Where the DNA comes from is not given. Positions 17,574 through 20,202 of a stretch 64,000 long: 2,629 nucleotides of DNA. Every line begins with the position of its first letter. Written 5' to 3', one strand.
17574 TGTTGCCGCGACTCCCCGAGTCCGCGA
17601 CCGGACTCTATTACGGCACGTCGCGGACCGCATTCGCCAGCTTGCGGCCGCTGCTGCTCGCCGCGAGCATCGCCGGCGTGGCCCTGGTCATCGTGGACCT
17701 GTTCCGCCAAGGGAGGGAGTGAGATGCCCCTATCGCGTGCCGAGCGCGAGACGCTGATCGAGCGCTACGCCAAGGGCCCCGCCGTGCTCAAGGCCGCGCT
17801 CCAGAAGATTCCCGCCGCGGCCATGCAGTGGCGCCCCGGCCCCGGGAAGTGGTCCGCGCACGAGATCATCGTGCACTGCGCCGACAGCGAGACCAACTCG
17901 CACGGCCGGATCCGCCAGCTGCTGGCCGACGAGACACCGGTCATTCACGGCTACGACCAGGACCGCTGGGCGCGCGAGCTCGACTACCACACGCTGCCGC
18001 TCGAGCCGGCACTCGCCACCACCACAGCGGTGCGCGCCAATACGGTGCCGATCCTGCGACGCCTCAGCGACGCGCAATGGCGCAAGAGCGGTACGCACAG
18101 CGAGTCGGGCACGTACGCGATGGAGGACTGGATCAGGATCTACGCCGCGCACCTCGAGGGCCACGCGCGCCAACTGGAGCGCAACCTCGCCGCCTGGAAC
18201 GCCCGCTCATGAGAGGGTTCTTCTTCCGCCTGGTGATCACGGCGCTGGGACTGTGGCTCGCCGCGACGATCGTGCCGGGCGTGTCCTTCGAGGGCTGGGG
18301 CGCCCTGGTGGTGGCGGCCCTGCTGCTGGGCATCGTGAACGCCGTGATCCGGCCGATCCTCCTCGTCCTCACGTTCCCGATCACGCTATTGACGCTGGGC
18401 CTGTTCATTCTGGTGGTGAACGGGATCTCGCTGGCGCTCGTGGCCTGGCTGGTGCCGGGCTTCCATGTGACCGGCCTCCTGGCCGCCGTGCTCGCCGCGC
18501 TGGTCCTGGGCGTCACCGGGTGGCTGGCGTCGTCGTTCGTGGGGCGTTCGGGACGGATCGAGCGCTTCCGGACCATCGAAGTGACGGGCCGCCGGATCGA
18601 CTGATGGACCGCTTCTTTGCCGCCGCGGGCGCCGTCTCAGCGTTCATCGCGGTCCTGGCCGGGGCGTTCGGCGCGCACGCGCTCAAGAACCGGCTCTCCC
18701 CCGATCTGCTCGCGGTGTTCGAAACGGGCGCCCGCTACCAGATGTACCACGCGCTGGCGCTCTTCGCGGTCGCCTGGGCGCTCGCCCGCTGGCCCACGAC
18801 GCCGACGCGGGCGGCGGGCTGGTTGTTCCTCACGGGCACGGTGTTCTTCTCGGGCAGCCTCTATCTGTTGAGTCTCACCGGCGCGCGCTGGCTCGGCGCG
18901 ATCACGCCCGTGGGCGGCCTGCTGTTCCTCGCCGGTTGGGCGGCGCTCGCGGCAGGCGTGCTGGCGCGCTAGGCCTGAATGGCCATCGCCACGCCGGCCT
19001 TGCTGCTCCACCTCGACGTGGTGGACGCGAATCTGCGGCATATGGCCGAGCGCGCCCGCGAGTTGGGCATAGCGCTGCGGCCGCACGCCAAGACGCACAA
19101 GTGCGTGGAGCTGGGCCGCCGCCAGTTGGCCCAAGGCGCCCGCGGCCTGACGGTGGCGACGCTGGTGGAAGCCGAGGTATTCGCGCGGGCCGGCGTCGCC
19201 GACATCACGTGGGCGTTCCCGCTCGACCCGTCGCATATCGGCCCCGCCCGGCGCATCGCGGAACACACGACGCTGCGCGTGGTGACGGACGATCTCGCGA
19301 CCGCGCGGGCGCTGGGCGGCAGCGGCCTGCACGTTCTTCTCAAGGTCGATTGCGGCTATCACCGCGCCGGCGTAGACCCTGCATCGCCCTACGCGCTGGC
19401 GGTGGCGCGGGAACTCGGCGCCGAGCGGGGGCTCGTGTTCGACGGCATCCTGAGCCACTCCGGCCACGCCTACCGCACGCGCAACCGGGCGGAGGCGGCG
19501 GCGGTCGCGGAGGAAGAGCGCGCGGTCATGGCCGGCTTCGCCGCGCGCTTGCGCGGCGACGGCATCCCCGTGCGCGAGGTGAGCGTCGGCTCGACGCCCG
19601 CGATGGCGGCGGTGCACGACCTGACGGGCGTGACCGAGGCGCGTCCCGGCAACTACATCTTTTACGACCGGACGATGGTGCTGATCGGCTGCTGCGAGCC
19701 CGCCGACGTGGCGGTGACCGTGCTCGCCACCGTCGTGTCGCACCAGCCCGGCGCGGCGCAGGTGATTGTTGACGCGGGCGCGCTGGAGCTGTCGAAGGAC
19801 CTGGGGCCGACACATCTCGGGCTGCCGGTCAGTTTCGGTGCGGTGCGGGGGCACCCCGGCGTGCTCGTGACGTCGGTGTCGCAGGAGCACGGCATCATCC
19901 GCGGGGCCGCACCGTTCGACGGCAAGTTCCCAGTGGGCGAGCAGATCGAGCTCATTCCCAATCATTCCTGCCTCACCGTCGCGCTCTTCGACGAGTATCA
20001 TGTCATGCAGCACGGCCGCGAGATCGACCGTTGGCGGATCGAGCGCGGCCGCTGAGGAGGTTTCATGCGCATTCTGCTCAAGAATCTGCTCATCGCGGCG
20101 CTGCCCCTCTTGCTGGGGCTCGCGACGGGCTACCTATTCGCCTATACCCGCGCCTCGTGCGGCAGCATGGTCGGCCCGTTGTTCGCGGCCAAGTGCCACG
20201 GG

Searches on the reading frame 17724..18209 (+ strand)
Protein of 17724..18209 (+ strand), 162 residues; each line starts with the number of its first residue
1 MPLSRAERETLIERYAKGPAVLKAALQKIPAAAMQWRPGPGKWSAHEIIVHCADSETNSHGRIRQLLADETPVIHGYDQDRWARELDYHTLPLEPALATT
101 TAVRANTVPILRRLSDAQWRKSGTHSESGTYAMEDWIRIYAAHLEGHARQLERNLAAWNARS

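Call 8: search_protein_families(library=pfam, proteins=[window:17724-18209:+])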
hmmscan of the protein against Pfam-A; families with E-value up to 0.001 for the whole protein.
window:17724-18209:+ (162 aa): 1 family
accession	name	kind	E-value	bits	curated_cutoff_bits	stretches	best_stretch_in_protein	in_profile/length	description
PF12867.12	DinB_2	-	2.3e-17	64.1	24.8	1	17-151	4-128/128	DinB superfamily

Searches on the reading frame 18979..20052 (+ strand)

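Call 8: search_protein_families(library=pfam, proteins=[window:18979-20052:+])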
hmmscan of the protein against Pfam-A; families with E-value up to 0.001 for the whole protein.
window:18979-20052:+ (358 aa): 2 families
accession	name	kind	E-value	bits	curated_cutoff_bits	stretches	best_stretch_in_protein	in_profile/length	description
PF14031.13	D-ser_dehydrat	-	1.9e-23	83.3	22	1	245-343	1-97/97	Putative serine dehydratase domain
PF01168.26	Ala_racemase_N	-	2.6e-23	83.3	24.1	1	11-230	2-218/220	Alanine racemase, N-terminal domain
